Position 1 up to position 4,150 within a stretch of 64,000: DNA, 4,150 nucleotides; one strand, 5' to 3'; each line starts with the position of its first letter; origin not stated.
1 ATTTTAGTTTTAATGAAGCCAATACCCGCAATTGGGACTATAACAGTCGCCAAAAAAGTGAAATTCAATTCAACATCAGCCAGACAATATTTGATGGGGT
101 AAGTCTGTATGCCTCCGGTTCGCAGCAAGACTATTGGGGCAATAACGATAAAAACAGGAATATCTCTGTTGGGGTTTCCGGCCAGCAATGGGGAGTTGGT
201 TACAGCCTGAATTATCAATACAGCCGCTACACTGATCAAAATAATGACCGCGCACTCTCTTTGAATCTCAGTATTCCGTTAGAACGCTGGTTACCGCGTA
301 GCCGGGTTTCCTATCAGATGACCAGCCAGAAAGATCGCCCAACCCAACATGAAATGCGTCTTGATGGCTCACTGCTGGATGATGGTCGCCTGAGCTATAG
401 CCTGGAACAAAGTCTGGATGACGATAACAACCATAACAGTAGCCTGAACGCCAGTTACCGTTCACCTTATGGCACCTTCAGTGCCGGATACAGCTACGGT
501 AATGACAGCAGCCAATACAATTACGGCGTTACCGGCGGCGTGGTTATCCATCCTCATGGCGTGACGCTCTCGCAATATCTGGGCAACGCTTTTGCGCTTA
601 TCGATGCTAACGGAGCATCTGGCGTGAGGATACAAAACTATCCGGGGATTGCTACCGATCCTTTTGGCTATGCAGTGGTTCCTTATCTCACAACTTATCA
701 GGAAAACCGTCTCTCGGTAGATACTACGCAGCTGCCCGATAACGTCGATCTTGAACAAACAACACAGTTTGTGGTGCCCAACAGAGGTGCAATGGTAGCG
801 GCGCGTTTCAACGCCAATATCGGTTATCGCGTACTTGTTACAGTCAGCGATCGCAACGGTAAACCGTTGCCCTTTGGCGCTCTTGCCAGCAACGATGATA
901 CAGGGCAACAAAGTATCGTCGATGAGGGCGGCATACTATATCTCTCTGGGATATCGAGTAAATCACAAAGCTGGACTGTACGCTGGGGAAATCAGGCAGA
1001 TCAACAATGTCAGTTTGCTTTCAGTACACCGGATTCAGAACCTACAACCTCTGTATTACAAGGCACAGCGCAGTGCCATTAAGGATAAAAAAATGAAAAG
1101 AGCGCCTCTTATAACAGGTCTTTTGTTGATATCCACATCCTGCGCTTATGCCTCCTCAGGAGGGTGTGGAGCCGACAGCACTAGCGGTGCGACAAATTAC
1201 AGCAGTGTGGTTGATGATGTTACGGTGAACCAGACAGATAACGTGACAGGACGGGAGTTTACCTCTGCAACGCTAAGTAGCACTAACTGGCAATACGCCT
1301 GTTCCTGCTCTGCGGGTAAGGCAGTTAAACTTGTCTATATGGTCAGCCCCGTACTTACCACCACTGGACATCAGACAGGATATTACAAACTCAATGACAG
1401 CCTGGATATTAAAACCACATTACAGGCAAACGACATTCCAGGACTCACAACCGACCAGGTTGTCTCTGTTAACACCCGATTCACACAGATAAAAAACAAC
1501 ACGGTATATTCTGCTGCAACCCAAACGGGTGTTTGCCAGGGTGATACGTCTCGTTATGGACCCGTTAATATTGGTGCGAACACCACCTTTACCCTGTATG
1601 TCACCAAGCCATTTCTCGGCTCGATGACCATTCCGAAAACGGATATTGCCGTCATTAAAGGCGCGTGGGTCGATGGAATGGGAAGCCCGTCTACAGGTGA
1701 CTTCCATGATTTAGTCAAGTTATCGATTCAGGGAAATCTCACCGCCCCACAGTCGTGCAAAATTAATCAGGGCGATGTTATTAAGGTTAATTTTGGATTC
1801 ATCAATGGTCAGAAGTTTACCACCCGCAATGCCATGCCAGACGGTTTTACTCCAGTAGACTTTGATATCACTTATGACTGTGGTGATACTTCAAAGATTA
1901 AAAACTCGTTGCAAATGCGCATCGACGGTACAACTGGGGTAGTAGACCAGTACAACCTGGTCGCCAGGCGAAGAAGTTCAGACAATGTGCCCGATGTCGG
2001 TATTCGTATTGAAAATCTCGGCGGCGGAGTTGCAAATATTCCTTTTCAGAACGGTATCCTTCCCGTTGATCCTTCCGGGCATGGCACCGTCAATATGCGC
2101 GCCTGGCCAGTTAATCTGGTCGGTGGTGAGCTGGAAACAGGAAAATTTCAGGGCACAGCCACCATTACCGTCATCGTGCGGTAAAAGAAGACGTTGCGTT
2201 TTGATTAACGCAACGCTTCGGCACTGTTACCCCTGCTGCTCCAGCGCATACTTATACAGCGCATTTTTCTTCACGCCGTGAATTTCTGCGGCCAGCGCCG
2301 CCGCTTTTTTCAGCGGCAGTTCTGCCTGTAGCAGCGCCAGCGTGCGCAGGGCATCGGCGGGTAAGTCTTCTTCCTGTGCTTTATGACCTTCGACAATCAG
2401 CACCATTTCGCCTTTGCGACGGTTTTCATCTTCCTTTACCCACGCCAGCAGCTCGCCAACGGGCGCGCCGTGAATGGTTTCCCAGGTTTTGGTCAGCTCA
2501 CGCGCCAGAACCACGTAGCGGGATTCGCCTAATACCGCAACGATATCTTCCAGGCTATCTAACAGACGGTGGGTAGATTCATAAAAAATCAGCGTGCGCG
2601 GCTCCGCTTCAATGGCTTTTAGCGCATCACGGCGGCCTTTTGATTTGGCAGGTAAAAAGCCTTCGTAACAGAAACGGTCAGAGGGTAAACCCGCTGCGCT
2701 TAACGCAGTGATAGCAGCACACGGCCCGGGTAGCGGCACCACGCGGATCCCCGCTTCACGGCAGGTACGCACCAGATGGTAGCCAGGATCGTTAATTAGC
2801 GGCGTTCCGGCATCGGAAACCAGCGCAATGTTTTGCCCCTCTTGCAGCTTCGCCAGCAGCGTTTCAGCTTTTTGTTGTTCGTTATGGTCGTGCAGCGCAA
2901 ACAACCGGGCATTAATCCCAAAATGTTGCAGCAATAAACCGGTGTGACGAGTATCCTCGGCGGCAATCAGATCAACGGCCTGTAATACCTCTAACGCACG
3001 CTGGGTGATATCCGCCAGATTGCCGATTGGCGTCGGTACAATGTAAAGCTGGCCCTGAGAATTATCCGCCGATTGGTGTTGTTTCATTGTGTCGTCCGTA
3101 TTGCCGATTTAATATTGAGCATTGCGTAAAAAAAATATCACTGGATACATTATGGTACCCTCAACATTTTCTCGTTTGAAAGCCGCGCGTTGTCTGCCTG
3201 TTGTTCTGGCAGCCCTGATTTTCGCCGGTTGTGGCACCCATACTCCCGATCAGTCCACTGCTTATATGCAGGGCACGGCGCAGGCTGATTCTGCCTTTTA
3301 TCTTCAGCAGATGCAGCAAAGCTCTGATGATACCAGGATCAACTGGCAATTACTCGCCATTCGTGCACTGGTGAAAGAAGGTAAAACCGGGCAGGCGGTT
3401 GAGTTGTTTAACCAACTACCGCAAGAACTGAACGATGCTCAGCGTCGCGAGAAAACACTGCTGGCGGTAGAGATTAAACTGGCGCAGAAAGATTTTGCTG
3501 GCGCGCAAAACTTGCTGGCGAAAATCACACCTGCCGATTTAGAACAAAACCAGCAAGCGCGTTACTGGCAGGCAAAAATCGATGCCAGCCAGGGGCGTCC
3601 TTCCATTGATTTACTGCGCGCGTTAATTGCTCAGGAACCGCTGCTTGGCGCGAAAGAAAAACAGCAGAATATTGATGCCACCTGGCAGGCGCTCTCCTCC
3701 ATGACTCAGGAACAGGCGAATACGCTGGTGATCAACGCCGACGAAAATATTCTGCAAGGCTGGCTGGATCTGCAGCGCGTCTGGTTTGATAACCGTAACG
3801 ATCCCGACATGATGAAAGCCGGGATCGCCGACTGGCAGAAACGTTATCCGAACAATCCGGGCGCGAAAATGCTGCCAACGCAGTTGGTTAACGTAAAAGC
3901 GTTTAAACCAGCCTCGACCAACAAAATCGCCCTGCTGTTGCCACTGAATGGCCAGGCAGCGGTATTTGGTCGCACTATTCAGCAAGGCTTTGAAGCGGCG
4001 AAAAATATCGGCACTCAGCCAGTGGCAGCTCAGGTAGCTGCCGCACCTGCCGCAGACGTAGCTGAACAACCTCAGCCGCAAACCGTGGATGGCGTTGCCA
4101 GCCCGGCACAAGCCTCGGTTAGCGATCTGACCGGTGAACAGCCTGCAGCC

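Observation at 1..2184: Cryptic chaperone-usher fimbrial operon tail (yraJ-yraK)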

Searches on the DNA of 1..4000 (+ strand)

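Call 3: search_dna_similar(query=window:1-4000:+, collection=ecoli_genomes, mode=near, max_rows=15)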
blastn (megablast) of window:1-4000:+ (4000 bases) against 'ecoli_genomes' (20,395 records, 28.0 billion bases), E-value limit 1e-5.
Records with a match: 5425; places in all: 5442; records where one place covers at least 80% of the query: 3486.
Genomes with a match: 5425 of 5426; with a place that covers at least 80% of the query: 3486. Places per genome that has any: lowest 1, median 1, highest 2. On chromosomes: 5441 places; on plasmids: 1.
Best place of each record, by identity: >=99% 2095; 95-99% 3312; 90-95% 18.
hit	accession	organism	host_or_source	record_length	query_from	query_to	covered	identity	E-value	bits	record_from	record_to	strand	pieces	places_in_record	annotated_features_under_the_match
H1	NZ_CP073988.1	Escherichia coli strain MB10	Poultry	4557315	1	4000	100%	100.0%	0e+0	7709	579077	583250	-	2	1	yraJ: fimbria/pilus outer membrane usher protein | yraK: fimbrial protein | rsmI: 16S rRNA (cytidine(1402)-2'-O)-methyltransferase | lpoA: penicillin-binding protein activator LpoA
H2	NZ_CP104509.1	Escherichia coli strain E2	Poultry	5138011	1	4000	100%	100.0%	0e+0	7399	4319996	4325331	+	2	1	IS3 family transposase | yraK: fimbrial protein | yraJ: fimbria/pilus outer membrane usher protein | rsmI: 16S rRNA (cytidine(1402)-2'-O)-methyltransferase | lpoA: penicillin-binding protein activator LpoA | and 1 other names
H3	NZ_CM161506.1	Escherichia coli strain D53-1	Canis lupus familiaris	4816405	1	4000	100%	100.0%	0e+0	7393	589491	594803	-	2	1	IS3-like element IS1203 family transposase | fimbria/pilus outer membrane usher protein | fimbrial protein (x2) | rsmI: 16S rRNA (cytidine(1402)-2'-O)-methyltransferase | lpoA: penicillin-binding protein activator LpoA | and 1 other names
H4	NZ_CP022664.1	Escherichia coli strain FORC 064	cucumber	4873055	1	4000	100%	100.0%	0e+0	7387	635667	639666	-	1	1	yraK: fimbrial protein | yraJ: fimbria/pilus outer membrane usher protein | rsmI: 16S rRNA (cytidine(1402)-2'-O)-methyltransferase | lpoA: penicillin-binding protein activator LpoA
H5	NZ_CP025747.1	Escherichia coli strain ML35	missing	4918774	1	4000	100%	100.0%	0e+0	7387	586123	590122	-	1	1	yraK: fimbrial protein | yraJ: fimbria/pilus outer membrane usher protein | rsmI: 16S rRNA (cytidine(1402)-2'-O)-methyltransferase | lpoA: penicillin-binding protein activator LpoA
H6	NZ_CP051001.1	Escherichia coli O157:H16 str. 98-3133 strain 98-3133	missing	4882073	1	4000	100%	100.0%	0e+0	7387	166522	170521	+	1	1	yraK: fimbrial protein | yraJ: fimbria/pilus outer membrane usher protein | rsmI: 16S rRNA (cytidine(1402)-2'-O)-methyltransferase | lpoA: penicillin-binding protein activator LpoA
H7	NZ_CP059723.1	Escherichia coli strain BUCT2930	Paguma larvata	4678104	1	4000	100%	100.0%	0e+0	7387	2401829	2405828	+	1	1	yraK: fimbrial protein | yraJ: fimbria/pilus outer membrane usher protein | rsmI: 16S rRNA (cytidine(1402)-2'-O)-methyltransferase | lpoA: penicillin-binding protein activator LpoA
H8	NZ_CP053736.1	Escherichia coli strain CP8-3_Sichuan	pig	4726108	1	4000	100%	100.0%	0e+0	7387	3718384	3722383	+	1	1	yraK: fimbrial protein | yraJ: fimbria/pilus outer membrane usher protein | rsmI: 16S rRNA (cytidine(1402)-2'-O)-methyltransferase | lpoA: penicillin-binding protein activator LpoA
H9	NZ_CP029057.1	Escherichia coli strain FORC_081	chicken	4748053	1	4000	100%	100.0%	0e+0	7387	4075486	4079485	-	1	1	yraK: fimbrial protein | yraJ: fimbria/pilus outer membrane usher protein | rsmI: 16S rRNA (cytidine(1402)-2'-O)-methyltransferase | lpoA: penicillin-binding protein activator LpoA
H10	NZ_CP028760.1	Escherichia coli strain A14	Virginia opossum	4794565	1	4000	100%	100.0%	0e+0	7387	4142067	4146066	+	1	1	yraK: fimbrial protein | yraJ: fimbria/pilus outer membrane usher protein | rsmI: 16S rRNA (cytidine(1402)-2'-O)-methyltransferase | lpoA: penicillin-binding protein activator LpoA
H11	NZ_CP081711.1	Escherichia coli strain AH21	-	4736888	1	4000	100%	100.0%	0e+0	7387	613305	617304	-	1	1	yraK: fimbrial protein | fimbria/pilus outer membrane usher protein | rsmI: 16S rRNA (cytidine(1402)-2'-O)-methyltransferase | lpoA: penicillin-binding protein activator LpoA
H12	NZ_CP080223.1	Escherichia coli O141:H4 strain P13-6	Sus scrofa domesticus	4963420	1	4000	100%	100.0%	0e+0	7387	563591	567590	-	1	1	yraK: fimbrial protein | yraJ: fimbria/pilus outer membrane usher protein | rsmI: 16S rRNA (cytidine(1402)-2'-O)-methyltransferase | lpoA: penicillin-binding protein activator LpoA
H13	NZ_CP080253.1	Escherichia coli strain PC6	pig fecal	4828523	1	4000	100%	100.0%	0e+0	7387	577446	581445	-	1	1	yraK: fimbrial protein | yraJ: fimbria/pilus outer membrane usher protein | rsmI: 16S rRNA (cytidine(1402)-2'-O)-methyltransferase | lpoA: penicillin-binding protein activator LpoA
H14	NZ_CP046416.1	Escherichia coli strain LZYWN_4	swine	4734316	1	4000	100%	100.0%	0e+0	7387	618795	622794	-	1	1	yraK: fimbrial protein | yraJ: fimbria/pilus outer membrane usher protein | rsmI: 16S rRNA (cytidine(1402)-2'-O)-methyltransferase | lpoA: penicillin-binding protein activator LpoA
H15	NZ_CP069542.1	Escherichia coli strain FDAARGOS_1248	Homo sapiens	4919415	1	4000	100%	100.0%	0e+0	7387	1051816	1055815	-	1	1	yraK: fimbrial protein | yraJ: fimbria/pilus outer membrane usher protein | rsmI: 16S rRNA (cytidine(1402)-2'-O)-methyltransferase | lpoA: penicillin-binding protein activator LpoA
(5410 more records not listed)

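Call 4: get_annotated_region(hit=H4, flank=8000)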
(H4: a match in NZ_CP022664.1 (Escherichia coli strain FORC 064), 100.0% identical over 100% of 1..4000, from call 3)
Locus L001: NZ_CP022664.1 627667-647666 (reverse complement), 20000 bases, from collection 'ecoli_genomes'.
description: Escherichia coli strain FORC 064 chromosome, complete genome
organism: Escherichia coli strain FORC 064 (NCBI taxid 562)
replicon: chromosome; assembly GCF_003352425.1
host: -; source: cucumber; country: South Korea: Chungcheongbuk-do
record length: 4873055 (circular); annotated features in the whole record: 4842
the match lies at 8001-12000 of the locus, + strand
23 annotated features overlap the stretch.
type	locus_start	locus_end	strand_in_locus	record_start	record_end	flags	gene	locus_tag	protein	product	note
CDS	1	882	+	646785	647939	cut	agaS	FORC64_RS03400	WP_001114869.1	AgaS family sugar isomerase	-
CDS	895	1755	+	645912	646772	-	kbaY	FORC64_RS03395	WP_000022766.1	tagatose-bisphosphate aldolase subunit KbaY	-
CDS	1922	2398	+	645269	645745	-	agaB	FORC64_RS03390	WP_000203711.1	PTS galactosamine transporter subunit IIB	-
CDS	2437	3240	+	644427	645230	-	agaC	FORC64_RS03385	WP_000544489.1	PTS galactosamine transporter subunit IIC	-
CDS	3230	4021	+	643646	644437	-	agaD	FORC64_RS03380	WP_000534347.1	PTS galactosamine transporter subunit IID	-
CDS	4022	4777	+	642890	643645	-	agaI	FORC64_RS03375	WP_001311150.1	galactosamine-6-phosphate isomerase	-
CDS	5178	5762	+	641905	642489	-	yraH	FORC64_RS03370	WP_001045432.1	fimbrial protein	-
CDS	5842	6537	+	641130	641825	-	yraI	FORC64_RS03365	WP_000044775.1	fimbrial biogenesis chaperone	-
CDS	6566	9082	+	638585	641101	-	yraJ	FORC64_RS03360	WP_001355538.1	fimbria/pilus outer membrane usher protein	-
CDS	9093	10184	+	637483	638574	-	yraK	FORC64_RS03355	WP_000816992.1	fimbrial protein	-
CDS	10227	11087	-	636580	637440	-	rsmI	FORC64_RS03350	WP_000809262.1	16S rRNA (cytidine(1402)-2'-O)-methyltransferase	-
CDS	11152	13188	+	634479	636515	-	lpoA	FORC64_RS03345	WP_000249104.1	penicillin-binding protein activator LpoA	-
CDS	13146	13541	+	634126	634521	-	yraN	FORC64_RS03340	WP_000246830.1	YraN family protein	-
CDS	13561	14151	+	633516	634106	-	diaA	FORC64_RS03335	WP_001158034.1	DnaA initiator-associating protein DiaA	-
CDS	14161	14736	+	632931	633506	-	dolP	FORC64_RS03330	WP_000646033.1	division/outer membrane stress-associated lipid-binding lipoprotein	-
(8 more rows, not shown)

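Call 16: search_dna_similar(query=window:1-2184:+, collection=ecoli_genomes, mode=near, rows=spread, max_rows=40)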
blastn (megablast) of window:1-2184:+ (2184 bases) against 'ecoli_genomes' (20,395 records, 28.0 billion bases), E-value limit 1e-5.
Records with a match: 3522; places in all: 3543; records where one place covers at least 80% of the query: 3470.
Genomes with a match: 3522 of 5426; with a place that covers at least 80% of the query: 3470. Places per genome that has any: lowest 1, median 1, highest 2. On chromosomes: 3543 places; on plasmids: 0.
Best place of each record, by identity: >=99% 1753; 95-99% 1769.
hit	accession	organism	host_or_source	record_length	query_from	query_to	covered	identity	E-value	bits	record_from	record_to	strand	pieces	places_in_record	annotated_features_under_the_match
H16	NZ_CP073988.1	Escherichia coli strain MB10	Poultry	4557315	1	2184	100%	100.0%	0e+0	4356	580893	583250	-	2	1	yraJ: fimbria/pilus outer membrane usher protein | yraK: fimbrial protein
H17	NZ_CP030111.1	Escherichia coli strain MCJCHV-1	Homo sapiens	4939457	1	2184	100%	100.0%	0e+0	4028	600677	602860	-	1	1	yraK: fimbrial protein | yraJ: fimbria/pilus outer membrane usher protein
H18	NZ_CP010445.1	Escherichia coli K-12 strain K-12 MG1655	not applicable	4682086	1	2184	100%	100.0%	0e+0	4028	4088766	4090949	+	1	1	yraK: fimbrial protein | yraJ: fimbria/pilus outer membrane usher protein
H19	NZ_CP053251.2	Escherichia coli strain SCU-204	Homo sapiens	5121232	1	2184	100%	100.0%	0e+0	4028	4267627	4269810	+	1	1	yraK: fimbrial protein | yraJ: fimbria/pilus outer membrane usher protein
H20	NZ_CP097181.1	Escherichia coli strain SH21PTE31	pig manure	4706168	1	2184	100%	100.0%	0e+0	4028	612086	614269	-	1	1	yraK: fimbrial protein | yraJ: fimbria/pilus outer membrane usher protein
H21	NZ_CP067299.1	Escherichia coli strain ABW_A33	waste water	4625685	1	2184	100%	100.0%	0e+0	4028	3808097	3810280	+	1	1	yraK: fimbrial protein | yraJ: fimbria/pilus outer membrane usher protein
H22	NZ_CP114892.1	Escherichia coli strain CM5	laboratory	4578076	1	2184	100%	100.0%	0e+0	4028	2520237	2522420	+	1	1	yraK: fimbrial protein | yraJ: fimbria/pilus outer membrane usher protein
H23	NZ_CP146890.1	Escherichia coli strain 2-C14-1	cat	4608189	1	2184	100%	100.0%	0e+0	4028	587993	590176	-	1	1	yraK: fimbrial protein | yraJ: fimbria/pilus outer membrane usher protein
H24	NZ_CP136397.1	Escherichia coli strain DCM272-43-68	missing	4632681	1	2184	100%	100.0%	0e+0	4028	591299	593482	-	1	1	yraK: fimbrial protein | yraJ: fimbria/pilus outer membrane usher protein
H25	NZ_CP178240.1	Escherichia coli strain JW-5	not collected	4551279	1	2184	100%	100.0%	0e+0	4028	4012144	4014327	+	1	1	yraK: fimbrial protein | yraJ: fimbria/pilus outer membrane usher protein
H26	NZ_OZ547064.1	Escherichia coli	Homo sapiens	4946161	1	2184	100%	100.0%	0e+0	4028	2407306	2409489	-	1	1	yraK: fimbrial protein | yraJ: fimbria/pilus outer membrane usher protein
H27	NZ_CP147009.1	Escherichia coli strain FACU 2024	-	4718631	1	2184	100%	99.9%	0e+0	4040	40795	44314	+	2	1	IS3 family transposase | yraJ: fimbria/pilus outer membrane usher protein | fimbrial protein (x2)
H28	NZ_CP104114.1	Escherichia coli strain USDA-ARS-USMARC-51408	Bos taurus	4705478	1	2184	100%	99.9%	0e+0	4023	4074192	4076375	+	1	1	yraK: fimbrial protein | yraJ: fimbria/pilus outer membrane usher protein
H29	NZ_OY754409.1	Escherichia coli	-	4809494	1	2184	100%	99.9%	0e+0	4023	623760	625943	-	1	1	yraK: fimbrial protein | yraJ: fimbria/pilus outer membrane usher protein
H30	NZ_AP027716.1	Escherichia coli strain TBU0218_10-1CC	Homo sapiens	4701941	1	2184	100%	99.7%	0e+0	4000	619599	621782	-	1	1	yraK: fimbrial protein | fimbria/pilus outer membrane usher protein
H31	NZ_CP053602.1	Escherichia coli BL21(DE3) strain BL21(DE3)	not applicable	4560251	1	2184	100%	99.3%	0e+0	3951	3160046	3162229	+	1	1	yraK: fimbrial protein | yraJ: fimbria/pilus outer membrane usher protein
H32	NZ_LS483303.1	Escherichia coli strain NCTC9967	missing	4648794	1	2184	100%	99.3%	0e+0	3951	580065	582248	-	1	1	yraK: fimbrial protein | yraJ: fimbria/pilus outer membrane usher protein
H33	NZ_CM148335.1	Escherichia coli strain 08A21CPO005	Homo sapiens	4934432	1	2184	100%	99.2%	0e+0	3940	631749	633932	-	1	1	yraK: fimbrial protein | yraJ: fimbria/pilus outer membrane usher protein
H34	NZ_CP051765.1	Escherichia coli strain SCU-113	Homo sapiens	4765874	1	2184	100%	99.1%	0e+0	3923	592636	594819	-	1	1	yraK: fimbrial protein | yraJ: fimbria/pilus outer membrane usher protein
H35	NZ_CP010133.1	Escherichia coli strain C11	cow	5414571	1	2184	100%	98.9%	0e+0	3906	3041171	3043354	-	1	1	yraK: fimbrial protein | yraJ: fimbria/pilus outer membrane usher protein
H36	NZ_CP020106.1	Escherichia coli strain 13E0780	cattle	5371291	1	2184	100%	98.7%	0e+0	3879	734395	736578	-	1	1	yraK: fimbrial protein | yraJ: fimbria/pilus outer membrane usher protein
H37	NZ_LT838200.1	Escherichia coli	Homo sapiens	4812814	1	2184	100%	98.6%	0e+0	3862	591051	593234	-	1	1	yraK: fimbrial protein | yraJ: fimbria/pilus outer membrane usher protein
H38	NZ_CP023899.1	Escherichia coli strain FDAARGOS_433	Homo sapiens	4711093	1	2184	100%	97.8%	0e+0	3762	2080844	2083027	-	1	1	yraK: fimbrial protein | yraJ: fimbria/pilus outer membrane usher protein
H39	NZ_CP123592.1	Escherichia coli strain DJH_137urine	Homo sapiens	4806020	1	2184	100%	97.8%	0e+0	3762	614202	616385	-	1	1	yraK: fimbrial protein | yraJ: fimbria/pilus outer membrane usher protein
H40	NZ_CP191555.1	Escherichia coli strain A3019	patient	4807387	1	2184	100%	97.8%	0e+0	3762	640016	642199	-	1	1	yraK: fimbrial protein | yraJ: fimbria/pilus outer membrane usher protein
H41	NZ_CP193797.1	Escherichia coli strain GDG24A39-1PT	pet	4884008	1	2184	100%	97.8%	0e+0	3762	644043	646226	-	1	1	yraK: fimbrial protein | yraJ: fimbria/pilus outer membrane usher protein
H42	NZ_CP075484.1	Escherichia coli strain NT1N25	pig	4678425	1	2184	100%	97.7%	0e+0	3757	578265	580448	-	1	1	yraK: fimbrial protein | yraJ: fimbria/pilus outer membrane usher protein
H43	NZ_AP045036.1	Escherichia coli strain TK3889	calf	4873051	1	2184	100%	97.7%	0e+0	3757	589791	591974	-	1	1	yraK: fimbrial protein | yraJ: fimbria/pilus outer membrane usher protein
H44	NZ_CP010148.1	Escherichia coli strain D6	dog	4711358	1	2184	100%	97.7%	0e+0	3751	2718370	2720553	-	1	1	yraK: fimbrial protein | yraJ: fimbria/pilus outer membrane usher protein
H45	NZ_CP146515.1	Escherichia coli strain MDP9-27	Spinach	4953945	1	2184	100%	97.7%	0e+0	3751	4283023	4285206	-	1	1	yraK: fimbrial protein | yraJ: fimbria/pilus outer membrane usher protein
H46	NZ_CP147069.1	Escherichia coli strain JKHS004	hospital wastewater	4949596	1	2184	100%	97.7%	0e+0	3751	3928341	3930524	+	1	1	yraK: fimbrial protein | yraJ: fimbria/pilus outer membrane usher protein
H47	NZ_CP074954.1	Escherichia coli strain 03_3469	Homo sapiens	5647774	1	2184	100%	97.7%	0e+0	3751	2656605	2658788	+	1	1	yraK: fimbrial protein | yraJ: fimbria/pilus outer membrane usher protein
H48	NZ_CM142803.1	Escherichia coli strain GPEC709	chicken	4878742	1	2184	100%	97.7%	0e+0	3751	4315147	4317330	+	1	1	yraK: fimbrial protein | yraJ: fimbria/pilus outer membrane usher protein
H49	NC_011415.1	Escherichia coli SE11 strain SE11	-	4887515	1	2184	100%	97.6%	0e+0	3746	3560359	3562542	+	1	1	yraK: fimbrial protein | yraJ: fimbria/pilus outer membrane usher protein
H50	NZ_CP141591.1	Escherichia coli strain W24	calf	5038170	1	2184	100%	97.6%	0e+0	3746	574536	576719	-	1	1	yraK: fimbrial protein | yraJ: fimbria/pilus outer membrane usher protein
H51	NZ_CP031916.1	Escherichia coli O45:H2 strain FWSEC0003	Homo sapiens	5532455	1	2184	100%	97.6%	0e+0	3740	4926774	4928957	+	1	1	yraK: fimbrial protein | yraJ: fimbria/pilus outer membrane usher protein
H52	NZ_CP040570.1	Escherichia coli O157:H7 strain ECP17-1298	Homo sapiens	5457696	1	2184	84%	98.8%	0e+0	3268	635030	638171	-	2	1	IS3-like element IS1203 family transposase | yraJ: fimbria/pilus outer membrane usher protein | fimbrial protein (x2) | AL1L pseudoknot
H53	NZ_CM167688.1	Escherichia coli strain NCCP 13914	Homo sapiens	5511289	1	2184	84%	98.8%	0e+0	3268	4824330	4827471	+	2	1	IS3-like element IS1203 family transposase | yraJ: fimbria/pilus outer membrane usher protein | fimbrial protein (x2) | AL1L pseudoknot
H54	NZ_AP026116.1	Escherichia coli strain CEC13002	Homo sapiens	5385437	1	2184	84%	98.7%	0e+0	3248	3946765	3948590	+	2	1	yraJ: fimbria/pilus outer membrane usher protein | fimbrial protein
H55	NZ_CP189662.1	Escherichia coli strain 102651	Homo sapiens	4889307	2000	2184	8%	100.0%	4e-90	342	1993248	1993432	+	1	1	fimbrial protein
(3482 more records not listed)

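Call 17: get_annotated_region(hit=H55, flank=7000)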
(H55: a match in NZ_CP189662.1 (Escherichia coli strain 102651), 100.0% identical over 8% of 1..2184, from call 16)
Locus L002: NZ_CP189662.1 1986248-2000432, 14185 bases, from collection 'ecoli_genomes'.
description: Escherichia coli strain 102651 chromosome, complete genome
organism: Escherichia coli strain 102651 (NCBI taxid 562)
replicon: chromosome; assembly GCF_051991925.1
host: Homo sapiens; source: stool; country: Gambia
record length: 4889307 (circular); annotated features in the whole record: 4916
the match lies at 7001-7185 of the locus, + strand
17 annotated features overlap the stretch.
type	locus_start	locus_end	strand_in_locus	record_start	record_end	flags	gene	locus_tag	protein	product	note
CDS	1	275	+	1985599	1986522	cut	-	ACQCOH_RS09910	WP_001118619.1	IS5-like element IS903B family transposase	-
RNase_P_RNA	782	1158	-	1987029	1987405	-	rnpB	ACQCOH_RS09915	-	RNase P RNA component class A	-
CDS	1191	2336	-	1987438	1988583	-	garK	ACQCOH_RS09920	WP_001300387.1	glycerate 2-kinase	-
CDS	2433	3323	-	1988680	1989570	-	garR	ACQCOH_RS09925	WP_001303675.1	2-hydroxy-3-oxopropionate reductase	-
CDS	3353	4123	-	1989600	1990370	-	garL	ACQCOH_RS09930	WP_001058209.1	2-dehydro-3-deoxyglucarate aldolase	-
CDS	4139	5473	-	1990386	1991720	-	garP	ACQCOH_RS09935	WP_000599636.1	galactarate/glucarate/glycerate transporter GarP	-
CDS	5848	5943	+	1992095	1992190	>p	-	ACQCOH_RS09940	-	hypothetical protein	incomplete; partial in the middle of a contig; missing C-terminus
CDS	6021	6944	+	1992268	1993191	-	-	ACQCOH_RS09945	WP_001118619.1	IS5-like element IS903B family transposase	-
CDS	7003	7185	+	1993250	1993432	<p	-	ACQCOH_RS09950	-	fimbrial protein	incomplete; partial in the middle of a contig; missing N-terminus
CDS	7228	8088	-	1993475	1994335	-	rsmI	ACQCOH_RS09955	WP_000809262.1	16S rRNA (cytidine(1402)-2'-O)-methyltransferase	-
CDS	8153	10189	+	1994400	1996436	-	lpoA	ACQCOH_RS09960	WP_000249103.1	penicillin-binding protein activator LpoA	-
CDS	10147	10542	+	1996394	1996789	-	yraN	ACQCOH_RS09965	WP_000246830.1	YraN family protein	-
CDS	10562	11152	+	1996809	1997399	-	diaA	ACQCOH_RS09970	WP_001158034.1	DnaA initiator-associating protein DiaA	-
CDS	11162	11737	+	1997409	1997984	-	dolP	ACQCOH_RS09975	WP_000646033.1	division/outer membrane stress-associated lipid-binding lipoprotein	-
CDS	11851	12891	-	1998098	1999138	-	yraQ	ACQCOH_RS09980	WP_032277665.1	permease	-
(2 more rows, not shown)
